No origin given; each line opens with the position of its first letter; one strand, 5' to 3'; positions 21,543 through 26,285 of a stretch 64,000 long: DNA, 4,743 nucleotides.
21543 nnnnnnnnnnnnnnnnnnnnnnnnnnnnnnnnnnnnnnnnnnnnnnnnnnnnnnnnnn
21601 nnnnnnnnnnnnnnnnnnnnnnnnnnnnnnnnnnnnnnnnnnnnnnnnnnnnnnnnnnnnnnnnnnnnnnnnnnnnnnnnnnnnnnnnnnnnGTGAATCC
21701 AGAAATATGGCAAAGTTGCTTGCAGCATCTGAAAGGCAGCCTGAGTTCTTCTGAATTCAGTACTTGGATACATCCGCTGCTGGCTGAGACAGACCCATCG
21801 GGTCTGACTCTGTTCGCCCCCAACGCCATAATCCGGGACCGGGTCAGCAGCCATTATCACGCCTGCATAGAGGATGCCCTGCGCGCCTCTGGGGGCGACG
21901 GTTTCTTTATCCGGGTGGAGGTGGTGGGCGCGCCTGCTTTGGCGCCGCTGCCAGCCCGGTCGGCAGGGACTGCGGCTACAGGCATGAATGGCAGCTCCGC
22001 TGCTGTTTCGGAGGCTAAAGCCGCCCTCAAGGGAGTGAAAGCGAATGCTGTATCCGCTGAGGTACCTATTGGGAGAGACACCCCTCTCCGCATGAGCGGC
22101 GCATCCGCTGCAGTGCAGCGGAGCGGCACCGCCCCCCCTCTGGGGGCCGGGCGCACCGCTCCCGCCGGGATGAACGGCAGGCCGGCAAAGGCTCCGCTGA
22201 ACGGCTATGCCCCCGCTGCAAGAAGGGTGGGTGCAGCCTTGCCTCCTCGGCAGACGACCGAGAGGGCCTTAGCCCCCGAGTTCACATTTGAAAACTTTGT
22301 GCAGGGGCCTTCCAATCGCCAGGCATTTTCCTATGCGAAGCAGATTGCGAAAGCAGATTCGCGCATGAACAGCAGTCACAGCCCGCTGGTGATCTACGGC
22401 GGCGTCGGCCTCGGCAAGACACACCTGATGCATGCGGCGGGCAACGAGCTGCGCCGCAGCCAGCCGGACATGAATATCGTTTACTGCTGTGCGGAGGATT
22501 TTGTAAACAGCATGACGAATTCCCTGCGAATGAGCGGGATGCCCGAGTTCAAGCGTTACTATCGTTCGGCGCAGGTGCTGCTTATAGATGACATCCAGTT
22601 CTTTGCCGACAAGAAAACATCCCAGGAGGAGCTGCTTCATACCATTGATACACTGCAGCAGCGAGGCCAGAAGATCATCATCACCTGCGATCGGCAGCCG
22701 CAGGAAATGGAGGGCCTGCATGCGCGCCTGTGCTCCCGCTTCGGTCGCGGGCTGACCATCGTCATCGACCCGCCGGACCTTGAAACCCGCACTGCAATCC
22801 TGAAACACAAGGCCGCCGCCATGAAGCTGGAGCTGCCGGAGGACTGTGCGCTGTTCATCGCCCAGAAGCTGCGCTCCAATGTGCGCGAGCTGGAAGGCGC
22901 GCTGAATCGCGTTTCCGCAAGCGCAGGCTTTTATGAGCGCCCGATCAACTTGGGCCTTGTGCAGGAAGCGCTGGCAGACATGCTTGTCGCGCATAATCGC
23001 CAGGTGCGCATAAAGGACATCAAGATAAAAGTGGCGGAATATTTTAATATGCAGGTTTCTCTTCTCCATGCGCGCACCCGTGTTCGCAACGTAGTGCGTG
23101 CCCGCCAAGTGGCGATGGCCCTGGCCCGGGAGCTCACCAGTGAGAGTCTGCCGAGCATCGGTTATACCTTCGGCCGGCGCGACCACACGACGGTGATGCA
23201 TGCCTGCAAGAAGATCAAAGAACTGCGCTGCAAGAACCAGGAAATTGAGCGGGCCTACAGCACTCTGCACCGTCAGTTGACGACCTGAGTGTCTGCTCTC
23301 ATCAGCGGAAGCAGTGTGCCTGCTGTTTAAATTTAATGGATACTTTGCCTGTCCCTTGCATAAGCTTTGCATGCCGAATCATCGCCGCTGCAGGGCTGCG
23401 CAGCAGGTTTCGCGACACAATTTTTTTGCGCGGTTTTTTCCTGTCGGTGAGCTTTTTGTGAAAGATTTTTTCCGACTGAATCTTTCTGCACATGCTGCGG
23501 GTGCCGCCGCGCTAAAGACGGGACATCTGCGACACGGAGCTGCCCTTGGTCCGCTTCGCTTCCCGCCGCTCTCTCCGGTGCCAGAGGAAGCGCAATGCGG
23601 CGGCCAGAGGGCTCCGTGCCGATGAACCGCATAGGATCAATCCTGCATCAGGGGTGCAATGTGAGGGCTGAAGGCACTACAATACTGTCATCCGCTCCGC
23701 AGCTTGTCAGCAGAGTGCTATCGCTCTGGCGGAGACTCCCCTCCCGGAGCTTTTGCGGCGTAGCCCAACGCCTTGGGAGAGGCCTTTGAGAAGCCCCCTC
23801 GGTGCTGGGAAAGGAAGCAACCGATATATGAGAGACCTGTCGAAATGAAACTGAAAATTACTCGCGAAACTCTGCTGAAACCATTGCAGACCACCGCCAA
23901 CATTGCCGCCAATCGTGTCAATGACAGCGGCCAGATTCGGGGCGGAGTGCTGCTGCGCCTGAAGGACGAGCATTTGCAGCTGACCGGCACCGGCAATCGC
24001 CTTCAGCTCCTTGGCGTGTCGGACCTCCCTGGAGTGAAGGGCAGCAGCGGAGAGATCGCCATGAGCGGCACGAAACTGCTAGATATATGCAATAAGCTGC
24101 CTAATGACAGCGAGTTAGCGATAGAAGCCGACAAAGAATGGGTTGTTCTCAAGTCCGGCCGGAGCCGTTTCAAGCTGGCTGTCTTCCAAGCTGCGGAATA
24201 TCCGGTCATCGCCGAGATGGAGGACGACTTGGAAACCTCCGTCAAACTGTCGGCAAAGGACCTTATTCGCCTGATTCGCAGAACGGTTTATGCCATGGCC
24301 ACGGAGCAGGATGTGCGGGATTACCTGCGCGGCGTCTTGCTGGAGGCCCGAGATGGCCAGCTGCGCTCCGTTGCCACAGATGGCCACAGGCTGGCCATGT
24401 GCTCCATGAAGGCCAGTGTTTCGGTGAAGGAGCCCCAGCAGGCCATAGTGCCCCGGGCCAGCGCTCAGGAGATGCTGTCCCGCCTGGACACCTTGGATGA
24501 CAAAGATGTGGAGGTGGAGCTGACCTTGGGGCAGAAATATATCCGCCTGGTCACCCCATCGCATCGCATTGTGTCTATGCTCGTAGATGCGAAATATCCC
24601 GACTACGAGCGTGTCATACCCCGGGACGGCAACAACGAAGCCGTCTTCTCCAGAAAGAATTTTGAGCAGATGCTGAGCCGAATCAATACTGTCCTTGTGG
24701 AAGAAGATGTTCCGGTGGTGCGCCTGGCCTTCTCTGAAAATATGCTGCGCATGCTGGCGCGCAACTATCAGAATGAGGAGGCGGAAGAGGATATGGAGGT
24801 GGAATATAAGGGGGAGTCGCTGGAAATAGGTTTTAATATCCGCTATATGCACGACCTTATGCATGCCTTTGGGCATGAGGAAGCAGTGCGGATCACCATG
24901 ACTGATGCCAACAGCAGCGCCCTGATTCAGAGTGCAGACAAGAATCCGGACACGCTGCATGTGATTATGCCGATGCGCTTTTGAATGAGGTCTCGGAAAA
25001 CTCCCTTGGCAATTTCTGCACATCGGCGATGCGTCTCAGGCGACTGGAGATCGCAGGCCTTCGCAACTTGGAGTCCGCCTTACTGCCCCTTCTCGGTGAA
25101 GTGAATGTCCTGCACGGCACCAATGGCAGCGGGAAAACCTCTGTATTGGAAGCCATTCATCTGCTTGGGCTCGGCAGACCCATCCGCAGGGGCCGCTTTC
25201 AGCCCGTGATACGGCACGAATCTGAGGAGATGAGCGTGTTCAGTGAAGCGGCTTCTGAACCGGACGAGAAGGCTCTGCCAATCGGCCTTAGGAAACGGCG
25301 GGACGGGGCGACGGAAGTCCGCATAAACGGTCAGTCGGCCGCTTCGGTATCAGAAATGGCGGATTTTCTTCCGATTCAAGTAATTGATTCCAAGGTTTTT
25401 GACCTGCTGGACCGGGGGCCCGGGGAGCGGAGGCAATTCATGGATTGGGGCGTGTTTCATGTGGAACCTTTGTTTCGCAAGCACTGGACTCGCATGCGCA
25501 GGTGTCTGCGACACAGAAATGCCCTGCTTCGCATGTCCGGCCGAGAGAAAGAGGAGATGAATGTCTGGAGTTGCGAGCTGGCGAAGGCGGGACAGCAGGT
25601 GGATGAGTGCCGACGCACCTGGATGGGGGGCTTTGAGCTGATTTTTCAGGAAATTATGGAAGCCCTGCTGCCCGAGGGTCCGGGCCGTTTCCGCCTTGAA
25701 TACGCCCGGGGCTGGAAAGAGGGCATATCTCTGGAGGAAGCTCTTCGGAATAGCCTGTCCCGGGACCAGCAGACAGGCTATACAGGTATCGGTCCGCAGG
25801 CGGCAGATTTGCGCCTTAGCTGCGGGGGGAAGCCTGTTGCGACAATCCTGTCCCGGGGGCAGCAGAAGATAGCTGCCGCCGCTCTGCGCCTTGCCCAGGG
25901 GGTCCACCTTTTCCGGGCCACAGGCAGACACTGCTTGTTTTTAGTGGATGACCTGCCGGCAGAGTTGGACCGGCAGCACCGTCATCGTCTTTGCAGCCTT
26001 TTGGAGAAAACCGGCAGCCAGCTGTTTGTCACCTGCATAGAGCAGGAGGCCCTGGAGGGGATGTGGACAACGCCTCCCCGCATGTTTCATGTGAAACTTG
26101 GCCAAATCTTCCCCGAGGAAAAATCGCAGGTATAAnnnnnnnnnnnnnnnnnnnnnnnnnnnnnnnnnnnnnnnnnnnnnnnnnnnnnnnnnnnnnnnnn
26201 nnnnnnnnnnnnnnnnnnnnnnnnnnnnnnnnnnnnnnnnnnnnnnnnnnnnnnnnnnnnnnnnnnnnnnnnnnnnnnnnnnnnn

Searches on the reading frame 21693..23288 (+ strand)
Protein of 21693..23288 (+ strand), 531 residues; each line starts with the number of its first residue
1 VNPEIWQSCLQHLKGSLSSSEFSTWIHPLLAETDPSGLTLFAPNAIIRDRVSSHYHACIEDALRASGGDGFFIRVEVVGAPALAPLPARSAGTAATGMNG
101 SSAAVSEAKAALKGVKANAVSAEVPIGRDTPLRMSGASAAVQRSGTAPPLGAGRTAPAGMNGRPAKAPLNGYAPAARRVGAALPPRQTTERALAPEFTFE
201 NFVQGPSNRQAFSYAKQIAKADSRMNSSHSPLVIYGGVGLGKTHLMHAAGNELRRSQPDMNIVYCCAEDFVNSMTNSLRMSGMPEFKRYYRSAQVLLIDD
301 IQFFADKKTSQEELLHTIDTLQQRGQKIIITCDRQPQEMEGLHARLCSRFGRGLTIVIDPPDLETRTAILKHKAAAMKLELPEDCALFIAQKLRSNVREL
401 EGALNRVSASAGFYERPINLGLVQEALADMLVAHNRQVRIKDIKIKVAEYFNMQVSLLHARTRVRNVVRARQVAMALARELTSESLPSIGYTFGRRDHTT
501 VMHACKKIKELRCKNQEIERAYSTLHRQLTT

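Call 11: find_related_loci(query=window:21693-23288:+, collection=genome_contigs, flank=4000)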
Query window:21693-23288:+ (531 aa) in genome_contigs; peptide patterns used: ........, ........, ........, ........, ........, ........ (x = any residue, [..] = any of these).
172 stretches matched a pattern; 9 encode a relative of the query (tblastn E <= 1e-3); 9 distinct loci.
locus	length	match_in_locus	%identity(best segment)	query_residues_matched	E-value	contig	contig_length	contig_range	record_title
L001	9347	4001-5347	31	5-529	5e-85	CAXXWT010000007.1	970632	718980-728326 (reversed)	MAG: bacterium isolate 2a80452e-9f24-40d4-98e6-f858f42e08c7 genome assembly, contig: contig_7, whole genome shotgun sequ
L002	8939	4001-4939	46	193-505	1e-83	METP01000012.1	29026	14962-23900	MAG: candidate division WOR-1 bacterium RIFCSPLOWO2_02_FULL_46_20 rifcsplowo2_02_scaffold_1495, whole genome shotgun seq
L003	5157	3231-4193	41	193-515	1e-75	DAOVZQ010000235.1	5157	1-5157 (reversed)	MAG TPA_asm: bacterium isolate CSMAG_1813 CSMAG_1813_k141_3063434_length_5157_cov_7.0000, whole genome shotgun sequence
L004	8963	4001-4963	40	193-515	2e-74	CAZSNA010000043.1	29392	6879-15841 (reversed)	MAG TPA_asm: uncultured Fibrobacteraceae bacterium isolate SRP167671_co2_134 genome assembly, contig: NODE_2094_length_2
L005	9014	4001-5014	40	183-511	1e-73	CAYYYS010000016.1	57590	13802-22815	MAG TPA_asm: uncultured Fibrobacteraceae bacterium isolate binchicken_co65_325 genome assembly, contig: NODE_2075_length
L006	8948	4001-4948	41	193-509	2e-73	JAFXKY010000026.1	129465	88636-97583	MAG: Eubacteriaceae bacterium isolate RGIG6509 Sheep_Rectum.Co__c1681991, whole genome shotgun sequence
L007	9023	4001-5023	41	174-518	1e-70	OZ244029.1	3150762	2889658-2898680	MAG: Acidimicrobiales bacterium isolate 3c0e4d9b-b625-46d2-b0a6-8909d0d11ce2 genome assembly, chromosome: 1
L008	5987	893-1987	37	174-530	1e-69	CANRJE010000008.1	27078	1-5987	MAG: uncultured Bacilli bacterium isolate Lapin-033__bin8 genome assembly, contig: Lapin-033__NODE_1401_length_27078_cov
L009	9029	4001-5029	37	192-529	8e-64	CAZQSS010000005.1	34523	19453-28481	MAG TPA_asm: uncultured Gammaproteobacteria bacterium isolate binchicken_co248_149 genome assembly, contig: NODE_994_len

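Call 13: find_encoding_contigs(protein=window:21693-23288:+, flank=6000, max_places=10)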
Protein window:21693-23288:+ (531 aa): no gene with exactly this product is on record in the collection.

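Call 15: find_homologous_proteins(query=window:21693-23288:+, max_evalue=1e-50)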
Query window:21693-23288:+ (531 aa): 8000 proteins with E <= 1e-50 among 8000 candidates; the best 120 are listed.
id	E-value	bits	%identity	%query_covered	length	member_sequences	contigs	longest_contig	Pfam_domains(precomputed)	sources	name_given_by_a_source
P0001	0.0e+0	1186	100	100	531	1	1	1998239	PF11638.14,PF01695.24,PF00308.25,PF08299.18,PF00004.36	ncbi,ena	-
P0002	3.6e-214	730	67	100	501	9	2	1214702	PF11638.14,PF01695.24,PF00308.25,PF08299.18,PF00004.36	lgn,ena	-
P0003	4.8e-184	631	57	100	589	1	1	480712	PF11638.14,PF01695.24,PF00308.25,PF08299.18,PF00004.36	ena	-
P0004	1.1e-129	452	43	100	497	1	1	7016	PF11638.14,PF00308.25,PF08299.18,PF00004.36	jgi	jgi:chromosomal replication initiator protein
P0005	4.0e-129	450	45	100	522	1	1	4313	PF11638.14,PF00308.25,PF08299.18,PF00004.36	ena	-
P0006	7.1e-129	449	46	100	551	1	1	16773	PF11638.14,PF00308.25,PF08299.18,PF00004.36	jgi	jgi:chromosomal replication initiator protein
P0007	7.4e-129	449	54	64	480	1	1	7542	PF11638.14,PF00308.25,PF08299.18,PF00004.36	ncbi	-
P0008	9.4e-129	449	44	99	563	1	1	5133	PF11638.14,PF01695.24,PF00308.25,PF08299.18,PF00004.36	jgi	jgi:chromosomal replication initiator protein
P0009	1.3e-128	448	45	99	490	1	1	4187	PF11638.14,PF00308.25,PF08299.18,PF00004.36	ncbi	-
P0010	1.8e-128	448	45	99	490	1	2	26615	PF11638.14,PF00308.25,PF08299.18,PF00004.36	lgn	-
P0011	2.7e-128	447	44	100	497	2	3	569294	PF11638.14,PF00308.25,PF08299.18,PF00004.36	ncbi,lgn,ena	-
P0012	5.2e-128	446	46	100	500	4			PF11638.14,PF00308.25,PF08299.18,PF00004.36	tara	tara:strand:- start:304794 stop:306296 length:1503 start_codon:yes stop_codon:yes gene_type:complete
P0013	6.8e-128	446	44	99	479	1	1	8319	PF11638.14,PF00308.25,PF08299.18,PF00004.36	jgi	jgi:chromosomal replication initiator protein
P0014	7.0e-128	446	44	100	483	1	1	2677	PF11638.14,PF00308.25,PF08299.18,PF00004.36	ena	-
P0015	7.2e-128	446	44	100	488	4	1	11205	PF11638.14,PF00308.25,PF08299.18,PF00004.36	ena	-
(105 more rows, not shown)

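Call 16: find_encoding_contigs(protein=P0001, flank=10000, max_places=6)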
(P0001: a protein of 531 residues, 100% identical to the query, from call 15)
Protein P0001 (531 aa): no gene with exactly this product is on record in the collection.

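Call 17: find_encoding_contigs(protein=P0002, flank=10000, max_places=6)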
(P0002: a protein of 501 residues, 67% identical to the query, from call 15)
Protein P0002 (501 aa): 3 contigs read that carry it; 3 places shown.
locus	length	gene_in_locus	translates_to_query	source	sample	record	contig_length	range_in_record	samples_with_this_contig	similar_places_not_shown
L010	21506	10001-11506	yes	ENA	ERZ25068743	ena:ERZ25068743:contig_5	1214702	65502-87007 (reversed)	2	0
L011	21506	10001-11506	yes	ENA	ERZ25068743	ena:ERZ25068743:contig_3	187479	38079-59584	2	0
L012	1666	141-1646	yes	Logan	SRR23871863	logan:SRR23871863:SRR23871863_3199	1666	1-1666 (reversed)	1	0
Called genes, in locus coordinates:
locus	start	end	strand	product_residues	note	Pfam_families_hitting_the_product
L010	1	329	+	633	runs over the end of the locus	PF07969:Amidohydro_3, PF01979:Amidohydro_1 (weak)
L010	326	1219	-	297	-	PF02195:ParB_N, PF17762:HTH_ParB, PF23552:ParB_C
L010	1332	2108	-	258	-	PF00142:Fer4_NifH (faint), PF01656:CbiA, PF02374:ArsA_ATPase (faint), PF06564:CBP_BcsQ, PF09140:MipZ, PF10609:ParA (weak), PF13614:AAA_31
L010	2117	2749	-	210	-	PF02527:GidB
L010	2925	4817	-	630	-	PF01134:GIDA, PF12831:FAD_oxidored (weak), PF21680:GIDA_C_1st, PF13932:SAM_GIDA_C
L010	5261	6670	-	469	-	PF10396:TrmE_N, PF12631:MnmE_helical, PF01926:MMR_HSR1, PF02421:FeoB_N (weak)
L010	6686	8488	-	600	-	PF14849:YidC_periplas, PF02096:60KD_IMP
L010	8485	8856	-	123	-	PF01809:YidD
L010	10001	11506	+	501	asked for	PF11638:DnaA_N, PF00308:Bac_DnaA, PF01695:IstB_IS21 (weak), PF00004:AAA (faint), PF08299:Bac_DnaA_C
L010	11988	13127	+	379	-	PF00712:DNA_pol3_beta, PF02767:DNA_pol3_beta_2, PF02768:DNA_pol3_beta_3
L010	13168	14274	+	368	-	PF02463:SMC_N, PF13175:AAA_15 (weak), PF13476:AAA_23 (weak)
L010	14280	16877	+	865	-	PF02518:HATPase_c, PF00204:DNA_gyraseB, PF01751:Toprim, PF18053:GyrB_insert, PF00986:DNA_gyraseB_C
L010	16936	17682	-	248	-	PF01553:Acyltransferase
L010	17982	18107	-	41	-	-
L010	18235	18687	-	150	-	-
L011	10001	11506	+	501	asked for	PF11638:DnaA_N, PF00308:Bac_DnaA, PF01695:IstB_IS21 (weak), PF00004:AAA (faint), PF08299:Bac_DnaA_C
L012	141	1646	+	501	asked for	PF11638:DnaA_N, PF00308:Bac_DnaA, PF01695:IstB_IS21 (weak), PF00004:AAA (faint), PF08299:Bac_DnaA_C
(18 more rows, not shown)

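Call 18: find_encoding_contigs(protein=P0003, flank=10000, max_places=6)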
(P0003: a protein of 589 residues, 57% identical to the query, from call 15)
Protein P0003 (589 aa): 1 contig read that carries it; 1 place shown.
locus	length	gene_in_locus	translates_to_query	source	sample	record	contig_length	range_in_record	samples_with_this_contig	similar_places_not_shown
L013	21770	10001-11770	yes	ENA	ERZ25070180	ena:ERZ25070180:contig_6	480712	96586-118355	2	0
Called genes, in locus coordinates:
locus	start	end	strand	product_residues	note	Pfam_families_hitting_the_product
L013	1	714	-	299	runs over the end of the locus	PF02195:ParB_N, PF17762:HTH_ParB, PF23552:ParB_C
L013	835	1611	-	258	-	PF00142:Fer4_NifH (weak), PF01656:CbiA, PF02374:ArsA_ATPase (weak), PF06564:CBP_BcsQ, PF09140:MipZ, PF10609:ParA (weak), PF13614:AAA_31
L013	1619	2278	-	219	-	PF02527:GidB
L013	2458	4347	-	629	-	PF01134:GIDA, PF12831:FAD_oxidored, PF21680:GIDA_C_1st, PF13932:SAM_GIDA_C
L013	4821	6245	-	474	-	PF10396:TrmE_N, PF12631:MnmE_helical, PF01926:MMR_HSR1, PF02421:FeoB_N (weak)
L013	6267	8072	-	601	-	PF14849:YidC_periplas, PF02096:60KD_IMP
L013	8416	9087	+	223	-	-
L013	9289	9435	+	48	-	-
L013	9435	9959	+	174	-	-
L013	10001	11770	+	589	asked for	PF11638:DnaA_N, PF00308:Bac_DnaA, PF01695:IstB_IS21 (weak), PF00004:AAA (weak), PF08299:Bac_DnaA_C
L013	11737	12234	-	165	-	-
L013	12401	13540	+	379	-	PF00712:DNA_pol3_beta, PF02767:DNA_pol3_beta_2, PF02768:DNA_pol3_beta_3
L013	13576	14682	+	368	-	PF02463:SMC_N, PF13304:AAA_21 (faint)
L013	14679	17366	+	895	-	PF02518:HATPase_c, PF00204:DNA_gyraseB, PF01751:Toprim, PF18053:GyrB_insert, PF00986:DNA_gyraseB_C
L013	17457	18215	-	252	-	PF01553:Acyltransferase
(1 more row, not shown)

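Call 54: list_cluster_members(proteins=[P0001, P0002, P0003])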
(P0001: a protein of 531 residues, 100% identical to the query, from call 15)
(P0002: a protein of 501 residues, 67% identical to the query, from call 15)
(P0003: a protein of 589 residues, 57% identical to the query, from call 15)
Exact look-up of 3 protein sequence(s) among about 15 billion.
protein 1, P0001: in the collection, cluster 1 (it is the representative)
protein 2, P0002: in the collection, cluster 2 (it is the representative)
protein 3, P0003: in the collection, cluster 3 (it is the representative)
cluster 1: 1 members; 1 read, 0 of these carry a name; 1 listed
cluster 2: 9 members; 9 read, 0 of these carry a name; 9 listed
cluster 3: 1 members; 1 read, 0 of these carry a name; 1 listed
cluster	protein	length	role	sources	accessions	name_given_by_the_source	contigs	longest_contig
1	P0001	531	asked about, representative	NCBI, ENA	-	-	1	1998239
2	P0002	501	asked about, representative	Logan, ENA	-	-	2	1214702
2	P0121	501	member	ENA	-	-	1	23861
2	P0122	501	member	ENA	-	-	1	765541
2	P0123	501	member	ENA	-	-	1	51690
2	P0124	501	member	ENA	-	-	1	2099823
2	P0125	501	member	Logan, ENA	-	-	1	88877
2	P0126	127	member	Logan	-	-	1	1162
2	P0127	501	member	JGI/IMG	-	-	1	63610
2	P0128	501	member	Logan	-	-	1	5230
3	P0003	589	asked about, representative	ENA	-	-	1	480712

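Call 55: find_encoding_contigs(protein=P0124, flank=6000, max_places=3)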
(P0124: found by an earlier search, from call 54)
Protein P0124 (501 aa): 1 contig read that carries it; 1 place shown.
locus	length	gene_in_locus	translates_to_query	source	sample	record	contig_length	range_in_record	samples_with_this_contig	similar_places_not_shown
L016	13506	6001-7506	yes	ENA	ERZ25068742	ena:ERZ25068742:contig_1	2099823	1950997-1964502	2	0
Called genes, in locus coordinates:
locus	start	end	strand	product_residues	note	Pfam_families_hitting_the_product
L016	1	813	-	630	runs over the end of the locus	PF01134:GIDA, PF12831:FAD_oxidored, PF21680:GIDA_C_1st, PF13932:SAM_GIDA_C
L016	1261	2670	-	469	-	PF10396:TrmE_N, PF12631:MnmE_helical, PF01926:MMR_HSR1, PF02421:FeoB_N (weak)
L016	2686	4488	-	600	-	PF14849:YidC_periplas, PF02096:60KD_IMP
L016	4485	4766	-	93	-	PF01809:YidD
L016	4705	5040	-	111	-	PF00825:Ribonuclease_P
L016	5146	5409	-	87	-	PF00468:Ribosomal_L34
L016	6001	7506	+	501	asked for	PF11638:DnaA_N, PF00308:Bac_DnaA, PF01695:IstB_IS21 (weak), PF00004:AAA (faint), PF08299:Bac_DnaA_C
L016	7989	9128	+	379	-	PF00712:DNA_pol3_beta, PF02767:DNA_pol3_beta_2, PF02768:DNA_pol3_beta_3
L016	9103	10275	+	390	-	PF02463:SMC_N, PF13175:AAA_15 (weak), PF13476:AAA_23 (weak)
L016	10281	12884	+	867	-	PF02518:HATPase_c, PF00204:DNA_gyraseB, PF01751:Toprim, PF18053:GyrB_insert, PF00986:DNA_gyraseB_C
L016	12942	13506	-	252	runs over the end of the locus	PF01553:Acyltransferase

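Call 56: find_encoding_contigs(protein=P0127, flank=6000, max_places=3)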
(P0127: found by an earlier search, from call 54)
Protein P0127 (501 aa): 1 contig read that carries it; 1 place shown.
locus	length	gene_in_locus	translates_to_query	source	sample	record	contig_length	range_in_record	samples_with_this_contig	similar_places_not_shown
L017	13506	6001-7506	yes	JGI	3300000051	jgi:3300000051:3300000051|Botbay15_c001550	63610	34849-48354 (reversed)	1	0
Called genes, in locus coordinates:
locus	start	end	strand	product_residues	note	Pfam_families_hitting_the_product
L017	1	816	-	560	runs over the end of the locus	-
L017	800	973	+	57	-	-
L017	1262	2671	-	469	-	PF10396:TrmE_N, PF12631:MnmE_helical, PF01926:MMR_HSR1, PF02421:FeoB_N (weak)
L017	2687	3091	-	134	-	PF02096:60KD_IMP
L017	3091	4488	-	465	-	PF14849:YidC_periplas, PF02096:60KD_IMP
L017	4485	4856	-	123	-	PF01809:YidD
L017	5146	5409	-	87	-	PF00468:Ribosomal_L34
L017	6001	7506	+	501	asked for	PF11638:DnaA_N, PF01695:IstB_IS21 (weak), PF00308:Bac_DnaA, PF00004:AAA (faint), PF08299:Bac_DnaA_C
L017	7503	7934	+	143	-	-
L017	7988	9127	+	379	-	PF00712:DNA_pol3_beta, PF02767:DNA_pol3_beta_2, PF02768:DNA_pol3_beta_3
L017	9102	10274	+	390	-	PF02463:SMC_N, PF13175:AAA_15 (weak), PF13476:AAA_23 (weak)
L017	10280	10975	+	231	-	PF02518:HATPase_c, PF13589:HATPase_c_3 (faint)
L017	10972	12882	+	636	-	PF00204:DNA_gyraseB, PF01751:Toprim, PF18053:GyrB_insert, PF00986:DNA_gyraseB_C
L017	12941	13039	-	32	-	-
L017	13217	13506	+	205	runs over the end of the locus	-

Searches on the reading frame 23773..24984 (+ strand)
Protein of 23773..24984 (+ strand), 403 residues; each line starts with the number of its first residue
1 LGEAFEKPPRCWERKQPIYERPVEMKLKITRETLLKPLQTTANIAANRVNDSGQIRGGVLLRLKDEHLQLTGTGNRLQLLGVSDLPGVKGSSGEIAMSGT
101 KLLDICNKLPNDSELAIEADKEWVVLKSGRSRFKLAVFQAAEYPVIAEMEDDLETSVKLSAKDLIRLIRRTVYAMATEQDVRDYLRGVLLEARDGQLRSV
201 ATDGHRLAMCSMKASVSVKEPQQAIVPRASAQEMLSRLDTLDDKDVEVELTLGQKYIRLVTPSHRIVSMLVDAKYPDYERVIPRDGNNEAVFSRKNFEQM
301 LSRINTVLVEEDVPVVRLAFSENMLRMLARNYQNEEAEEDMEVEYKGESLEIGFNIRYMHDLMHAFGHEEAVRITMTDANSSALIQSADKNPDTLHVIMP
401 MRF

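Call 44: search_protein_families(library=pfam, proteins=[window:23773-24984:+], max_evalue=0.00001)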
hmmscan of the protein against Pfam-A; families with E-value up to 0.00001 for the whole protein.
window:23773-24984:+ (403 aa): 3 families
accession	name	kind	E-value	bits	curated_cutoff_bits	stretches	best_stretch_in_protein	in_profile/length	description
PF02768.20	DNA_pol3_beta_3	-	3.4e-29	101.5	27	1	280-402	2-121/121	DNA polymerase III beta subunit, C-terminal domain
PF02767.21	DNA_pol3_beta_2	-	3.8e-24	85.6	27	1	159-277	2-116/116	DNA polymerase III beta subunit, central domain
PF00712.24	DNA_pol3_beta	-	5.5e-24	85.1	24.4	1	25-146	1-119/120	DNA polymerase III beta subunit, N-terminal domain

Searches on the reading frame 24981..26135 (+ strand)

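Call 44: search_protein_families(library=pfam, proteins=[window:24981-26135:+], max_evalue=0.00001)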
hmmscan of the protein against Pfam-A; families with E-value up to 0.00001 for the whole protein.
window:24981-26135:+ (384 aa): 2 families
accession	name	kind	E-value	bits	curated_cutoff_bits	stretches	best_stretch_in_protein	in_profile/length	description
PF02463.25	SMC_N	-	1.8e-36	126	40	1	19-368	2-211/220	RecF/RecN/SMC N terminal domain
PF13175.12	AAA_15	-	1.3e-06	28.7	32.1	1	17-62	1-46/374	AAA ATPase domain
